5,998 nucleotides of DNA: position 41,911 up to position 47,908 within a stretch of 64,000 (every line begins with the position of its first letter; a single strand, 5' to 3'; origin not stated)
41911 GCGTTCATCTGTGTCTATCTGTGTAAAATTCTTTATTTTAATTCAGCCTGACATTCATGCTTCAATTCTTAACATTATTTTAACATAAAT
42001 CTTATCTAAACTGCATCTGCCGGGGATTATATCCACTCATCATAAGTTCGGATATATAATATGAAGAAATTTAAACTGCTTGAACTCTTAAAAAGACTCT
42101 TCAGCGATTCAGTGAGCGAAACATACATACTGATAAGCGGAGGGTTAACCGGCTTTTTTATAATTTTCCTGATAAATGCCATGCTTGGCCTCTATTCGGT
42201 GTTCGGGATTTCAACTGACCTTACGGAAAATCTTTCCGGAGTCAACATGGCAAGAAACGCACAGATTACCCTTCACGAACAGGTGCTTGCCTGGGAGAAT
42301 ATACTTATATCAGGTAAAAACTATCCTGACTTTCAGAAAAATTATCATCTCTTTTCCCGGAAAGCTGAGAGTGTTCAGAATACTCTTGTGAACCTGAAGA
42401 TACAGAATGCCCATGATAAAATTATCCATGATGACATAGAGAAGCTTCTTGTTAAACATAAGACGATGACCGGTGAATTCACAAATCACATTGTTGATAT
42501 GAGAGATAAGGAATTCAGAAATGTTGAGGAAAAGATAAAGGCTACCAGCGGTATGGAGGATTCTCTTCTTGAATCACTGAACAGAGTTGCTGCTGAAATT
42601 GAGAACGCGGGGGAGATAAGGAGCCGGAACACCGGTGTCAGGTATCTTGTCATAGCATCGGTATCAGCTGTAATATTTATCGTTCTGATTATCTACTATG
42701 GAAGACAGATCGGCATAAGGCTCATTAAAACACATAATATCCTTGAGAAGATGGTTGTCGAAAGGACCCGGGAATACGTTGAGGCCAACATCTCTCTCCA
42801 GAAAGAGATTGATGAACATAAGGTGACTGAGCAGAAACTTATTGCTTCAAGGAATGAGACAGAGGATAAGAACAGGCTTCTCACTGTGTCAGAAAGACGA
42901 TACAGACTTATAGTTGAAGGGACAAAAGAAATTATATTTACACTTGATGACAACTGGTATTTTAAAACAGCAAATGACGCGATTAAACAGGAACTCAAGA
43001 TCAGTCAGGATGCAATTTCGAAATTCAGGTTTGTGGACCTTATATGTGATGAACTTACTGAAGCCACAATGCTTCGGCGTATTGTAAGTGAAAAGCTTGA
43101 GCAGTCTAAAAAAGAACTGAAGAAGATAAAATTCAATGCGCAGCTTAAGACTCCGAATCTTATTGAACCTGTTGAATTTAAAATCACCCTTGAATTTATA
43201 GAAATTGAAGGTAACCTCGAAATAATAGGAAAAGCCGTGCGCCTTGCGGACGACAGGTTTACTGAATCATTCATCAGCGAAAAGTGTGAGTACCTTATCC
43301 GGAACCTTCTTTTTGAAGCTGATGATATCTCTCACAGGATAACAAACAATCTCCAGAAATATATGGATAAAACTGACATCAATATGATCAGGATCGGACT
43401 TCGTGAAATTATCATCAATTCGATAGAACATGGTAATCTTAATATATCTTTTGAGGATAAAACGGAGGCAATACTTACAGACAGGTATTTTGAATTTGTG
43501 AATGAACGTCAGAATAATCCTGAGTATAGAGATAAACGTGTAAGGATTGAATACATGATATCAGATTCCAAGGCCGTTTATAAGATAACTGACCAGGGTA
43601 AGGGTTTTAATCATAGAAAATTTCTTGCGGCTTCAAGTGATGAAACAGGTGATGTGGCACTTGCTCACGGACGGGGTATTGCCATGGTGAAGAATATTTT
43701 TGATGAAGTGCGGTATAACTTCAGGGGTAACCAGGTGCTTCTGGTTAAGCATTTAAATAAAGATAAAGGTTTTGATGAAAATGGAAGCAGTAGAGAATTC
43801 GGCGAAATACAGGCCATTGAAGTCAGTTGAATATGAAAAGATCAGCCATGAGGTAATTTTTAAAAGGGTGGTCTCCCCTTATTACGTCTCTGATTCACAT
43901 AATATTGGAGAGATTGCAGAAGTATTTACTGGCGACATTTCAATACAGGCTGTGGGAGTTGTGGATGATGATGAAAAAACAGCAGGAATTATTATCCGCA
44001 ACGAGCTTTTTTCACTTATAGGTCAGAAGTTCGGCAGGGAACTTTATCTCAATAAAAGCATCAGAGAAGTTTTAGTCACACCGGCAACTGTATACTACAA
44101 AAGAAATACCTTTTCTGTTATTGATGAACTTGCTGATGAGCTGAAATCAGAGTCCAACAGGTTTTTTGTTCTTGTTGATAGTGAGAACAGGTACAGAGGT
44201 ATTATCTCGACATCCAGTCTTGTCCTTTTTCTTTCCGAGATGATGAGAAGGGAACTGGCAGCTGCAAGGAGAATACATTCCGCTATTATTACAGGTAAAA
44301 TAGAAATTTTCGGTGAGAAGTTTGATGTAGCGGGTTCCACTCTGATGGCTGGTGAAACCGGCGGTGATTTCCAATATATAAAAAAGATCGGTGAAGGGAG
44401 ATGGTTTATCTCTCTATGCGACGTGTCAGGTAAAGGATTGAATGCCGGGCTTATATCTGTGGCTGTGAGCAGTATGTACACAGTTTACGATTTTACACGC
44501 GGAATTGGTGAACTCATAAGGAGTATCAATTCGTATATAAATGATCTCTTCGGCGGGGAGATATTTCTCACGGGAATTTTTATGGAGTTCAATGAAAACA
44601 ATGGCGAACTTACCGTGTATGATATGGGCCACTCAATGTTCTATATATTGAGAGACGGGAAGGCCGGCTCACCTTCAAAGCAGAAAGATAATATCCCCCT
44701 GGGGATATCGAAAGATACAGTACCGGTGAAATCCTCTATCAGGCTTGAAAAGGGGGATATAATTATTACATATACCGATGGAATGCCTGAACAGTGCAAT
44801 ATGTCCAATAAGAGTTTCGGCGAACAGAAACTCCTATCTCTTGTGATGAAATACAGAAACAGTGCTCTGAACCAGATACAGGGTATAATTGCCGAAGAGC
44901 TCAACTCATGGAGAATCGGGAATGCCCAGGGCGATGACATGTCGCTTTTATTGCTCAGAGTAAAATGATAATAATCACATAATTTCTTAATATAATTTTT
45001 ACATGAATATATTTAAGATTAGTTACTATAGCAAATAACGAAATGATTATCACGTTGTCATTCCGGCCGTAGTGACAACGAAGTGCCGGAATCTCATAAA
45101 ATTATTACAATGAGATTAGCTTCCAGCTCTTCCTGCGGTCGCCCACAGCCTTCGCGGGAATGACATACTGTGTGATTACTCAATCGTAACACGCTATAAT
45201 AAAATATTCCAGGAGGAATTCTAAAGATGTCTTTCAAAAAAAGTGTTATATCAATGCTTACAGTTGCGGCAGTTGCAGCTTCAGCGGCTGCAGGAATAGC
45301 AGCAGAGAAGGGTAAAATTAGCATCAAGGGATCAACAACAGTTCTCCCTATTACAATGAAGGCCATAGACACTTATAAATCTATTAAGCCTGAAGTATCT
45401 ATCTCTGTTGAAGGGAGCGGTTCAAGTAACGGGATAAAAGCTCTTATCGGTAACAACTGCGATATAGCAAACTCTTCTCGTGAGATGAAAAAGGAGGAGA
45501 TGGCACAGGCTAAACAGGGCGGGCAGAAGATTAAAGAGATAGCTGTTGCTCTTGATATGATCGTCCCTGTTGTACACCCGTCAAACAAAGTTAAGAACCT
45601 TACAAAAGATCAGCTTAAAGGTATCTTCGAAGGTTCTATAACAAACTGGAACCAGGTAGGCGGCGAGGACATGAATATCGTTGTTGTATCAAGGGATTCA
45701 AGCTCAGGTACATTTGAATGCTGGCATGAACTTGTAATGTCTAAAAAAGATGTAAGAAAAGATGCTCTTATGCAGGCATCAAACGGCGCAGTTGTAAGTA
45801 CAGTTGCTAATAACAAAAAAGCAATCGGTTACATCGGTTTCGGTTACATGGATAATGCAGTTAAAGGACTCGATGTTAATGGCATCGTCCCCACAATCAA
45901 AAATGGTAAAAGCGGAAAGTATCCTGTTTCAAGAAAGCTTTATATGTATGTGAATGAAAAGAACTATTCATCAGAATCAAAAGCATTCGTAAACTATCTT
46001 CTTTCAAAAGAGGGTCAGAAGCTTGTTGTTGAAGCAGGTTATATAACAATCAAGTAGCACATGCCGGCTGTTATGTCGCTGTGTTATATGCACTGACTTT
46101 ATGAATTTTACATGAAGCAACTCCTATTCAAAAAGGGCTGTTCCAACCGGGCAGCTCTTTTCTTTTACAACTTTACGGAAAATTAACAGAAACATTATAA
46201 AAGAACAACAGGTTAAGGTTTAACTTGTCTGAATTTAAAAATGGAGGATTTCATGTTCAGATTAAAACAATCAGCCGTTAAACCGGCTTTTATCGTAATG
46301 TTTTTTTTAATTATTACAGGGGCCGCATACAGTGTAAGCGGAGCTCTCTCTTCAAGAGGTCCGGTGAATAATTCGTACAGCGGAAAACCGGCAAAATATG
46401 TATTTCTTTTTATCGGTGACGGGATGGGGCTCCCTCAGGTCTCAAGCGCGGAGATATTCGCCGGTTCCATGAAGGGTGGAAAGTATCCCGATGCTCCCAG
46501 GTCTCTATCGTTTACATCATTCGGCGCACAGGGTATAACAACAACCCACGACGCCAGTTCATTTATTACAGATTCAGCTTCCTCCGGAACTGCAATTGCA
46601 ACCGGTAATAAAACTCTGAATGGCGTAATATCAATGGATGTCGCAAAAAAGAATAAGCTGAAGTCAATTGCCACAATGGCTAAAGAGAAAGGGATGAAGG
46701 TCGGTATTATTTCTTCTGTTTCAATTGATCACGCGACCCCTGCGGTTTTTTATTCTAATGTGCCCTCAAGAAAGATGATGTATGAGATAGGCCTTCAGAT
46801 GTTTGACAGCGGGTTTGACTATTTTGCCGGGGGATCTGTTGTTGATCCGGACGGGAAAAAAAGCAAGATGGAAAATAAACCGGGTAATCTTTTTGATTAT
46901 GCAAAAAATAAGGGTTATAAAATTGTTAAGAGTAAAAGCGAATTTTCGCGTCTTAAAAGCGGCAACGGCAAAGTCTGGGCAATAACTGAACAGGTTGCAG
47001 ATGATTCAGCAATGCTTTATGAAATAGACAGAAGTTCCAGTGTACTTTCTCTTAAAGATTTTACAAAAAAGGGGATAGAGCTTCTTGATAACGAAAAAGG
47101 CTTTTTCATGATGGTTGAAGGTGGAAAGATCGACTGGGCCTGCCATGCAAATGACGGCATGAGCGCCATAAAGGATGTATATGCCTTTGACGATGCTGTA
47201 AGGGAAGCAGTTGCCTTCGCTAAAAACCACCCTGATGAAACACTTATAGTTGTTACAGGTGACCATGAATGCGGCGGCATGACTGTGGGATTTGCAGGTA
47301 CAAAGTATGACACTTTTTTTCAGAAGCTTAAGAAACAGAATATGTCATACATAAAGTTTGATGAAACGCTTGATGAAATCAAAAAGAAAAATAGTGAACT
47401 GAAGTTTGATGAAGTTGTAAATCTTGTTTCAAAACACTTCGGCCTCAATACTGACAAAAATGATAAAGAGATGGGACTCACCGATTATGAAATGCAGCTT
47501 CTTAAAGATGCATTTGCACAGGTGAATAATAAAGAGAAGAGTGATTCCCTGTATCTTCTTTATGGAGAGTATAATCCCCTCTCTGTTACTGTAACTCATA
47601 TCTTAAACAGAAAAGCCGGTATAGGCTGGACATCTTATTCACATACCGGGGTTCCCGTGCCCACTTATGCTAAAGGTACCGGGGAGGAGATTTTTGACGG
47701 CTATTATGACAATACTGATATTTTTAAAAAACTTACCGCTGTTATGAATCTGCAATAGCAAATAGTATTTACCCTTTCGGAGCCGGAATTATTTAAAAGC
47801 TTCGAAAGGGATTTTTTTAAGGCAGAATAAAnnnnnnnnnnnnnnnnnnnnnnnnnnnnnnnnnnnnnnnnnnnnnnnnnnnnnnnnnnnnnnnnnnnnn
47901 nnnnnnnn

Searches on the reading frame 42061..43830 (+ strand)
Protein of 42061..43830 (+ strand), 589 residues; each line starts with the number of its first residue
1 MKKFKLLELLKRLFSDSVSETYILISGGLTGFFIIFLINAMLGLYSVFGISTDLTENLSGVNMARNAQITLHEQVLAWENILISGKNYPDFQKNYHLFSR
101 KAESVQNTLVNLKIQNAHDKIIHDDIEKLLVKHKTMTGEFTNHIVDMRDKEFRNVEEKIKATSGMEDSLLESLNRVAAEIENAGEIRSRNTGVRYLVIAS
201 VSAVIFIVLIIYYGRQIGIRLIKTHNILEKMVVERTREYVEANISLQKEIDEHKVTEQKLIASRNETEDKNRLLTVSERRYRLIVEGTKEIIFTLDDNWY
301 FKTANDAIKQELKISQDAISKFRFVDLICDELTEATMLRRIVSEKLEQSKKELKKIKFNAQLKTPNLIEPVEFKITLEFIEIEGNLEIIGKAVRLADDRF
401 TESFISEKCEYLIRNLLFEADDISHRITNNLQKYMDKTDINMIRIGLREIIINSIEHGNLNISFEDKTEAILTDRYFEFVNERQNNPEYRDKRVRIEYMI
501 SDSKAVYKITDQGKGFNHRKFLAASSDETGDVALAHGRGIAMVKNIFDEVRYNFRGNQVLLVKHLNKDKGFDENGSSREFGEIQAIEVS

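Call 66: search_protein_families(library=pfam, proteins=[window:42061-43830:+], max_evalue=0.001)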
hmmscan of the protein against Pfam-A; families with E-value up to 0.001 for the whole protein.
window:42061-43830:+ (589 aa): 1 family
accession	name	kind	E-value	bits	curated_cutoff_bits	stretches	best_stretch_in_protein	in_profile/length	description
PF13581.12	HATPase_c_2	-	3.2e-12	47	27.4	1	432-563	21-127/127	Histidine kinase-like ATPase domain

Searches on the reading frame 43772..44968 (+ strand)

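Call 66: search_protein_families(library=pfam, proteins=[window:43772-44968:+], max_evalue=0.001)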
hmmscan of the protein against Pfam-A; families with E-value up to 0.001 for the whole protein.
window:43772-44968:+ (398 aa): 2 families
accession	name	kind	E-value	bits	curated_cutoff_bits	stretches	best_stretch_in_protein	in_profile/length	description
PF07228.17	SpoIIE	-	2.4e-32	112.9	25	1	208-398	2-192/192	Stage II sporulation protein E (SpoIIE)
PF00571.33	CBS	-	1.9e-07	31.7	24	0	36-82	9-54/57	CBS domain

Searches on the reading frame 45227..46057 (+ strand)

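Call 66: search_protein_families(library=pfam, proteins=[window:45227-46057:+], max_evalue=0.001)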
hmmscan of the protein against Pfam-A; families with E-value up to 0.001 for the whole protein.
window:45227-46057:+ (276 aa): 4 families
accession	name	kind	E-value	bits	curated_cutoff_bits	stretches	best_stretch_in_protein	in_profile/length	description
PF12849.12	PBP_like_2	-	1.1e-50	173.3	27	1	21-262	2-267/267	PBP superfamily domain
PF12727.12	PBP_like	-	3e-14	53.1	27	1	54-216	8-162/193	PBP superfamily domain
PF13531.11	SBP_bac_11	-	3.3e-08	34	25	1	44-272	14-226/227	Bacterial extracellular solute-binding protein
PF01547.30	SBP_bac_1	-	3e-07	31.2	26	1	42-265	9-307/307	Bacterial extracellular solute-binding protein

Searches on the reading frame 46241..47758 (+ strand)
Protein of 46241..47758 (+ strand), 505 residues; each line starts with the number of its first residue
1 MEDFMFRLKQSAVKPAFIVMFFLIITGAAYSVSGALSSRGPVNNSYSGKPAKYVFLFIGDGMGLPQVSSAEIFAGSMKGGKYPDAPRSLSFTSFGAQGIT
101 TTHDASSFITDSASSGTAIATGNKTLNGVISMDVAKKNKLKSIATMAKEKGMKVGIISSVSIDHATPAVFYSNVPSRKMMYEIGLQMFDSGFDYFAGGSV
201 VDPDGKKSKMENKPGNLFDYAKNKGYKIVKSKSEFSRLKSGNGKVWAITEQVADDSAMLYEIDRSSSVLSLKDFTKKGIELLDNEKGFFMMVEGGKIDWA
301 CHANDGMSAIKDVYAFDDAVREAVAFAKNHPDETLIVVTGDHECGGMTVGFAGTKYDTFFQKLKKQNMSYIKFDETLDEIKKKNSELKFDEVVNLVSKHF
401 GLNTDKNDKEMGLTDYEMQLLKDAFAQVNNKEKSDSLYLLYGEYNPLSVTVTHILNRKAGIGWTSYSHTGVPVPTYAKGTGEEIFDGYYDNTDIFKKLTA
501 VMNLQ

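Call 66: search_protein_families(library=pfam, proteins=[window:46241-47758:+], max_evalue=0.001)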
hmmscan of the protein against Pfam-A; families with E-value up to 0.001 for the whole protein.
window:46241-47758:+ (505 aa): 2 families
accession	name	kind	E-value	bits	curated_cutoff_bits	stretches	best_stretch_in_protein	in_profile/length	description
PF00245.25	Alk_phosphatase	-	9.7e-68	229.5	24.4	1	51-502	1-421/423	Alkaline phosphatase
PF01676.23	Metalloenzyme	-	0.00016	21.8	24.3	0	270-344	130-202/252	Metalloenzyme superfamily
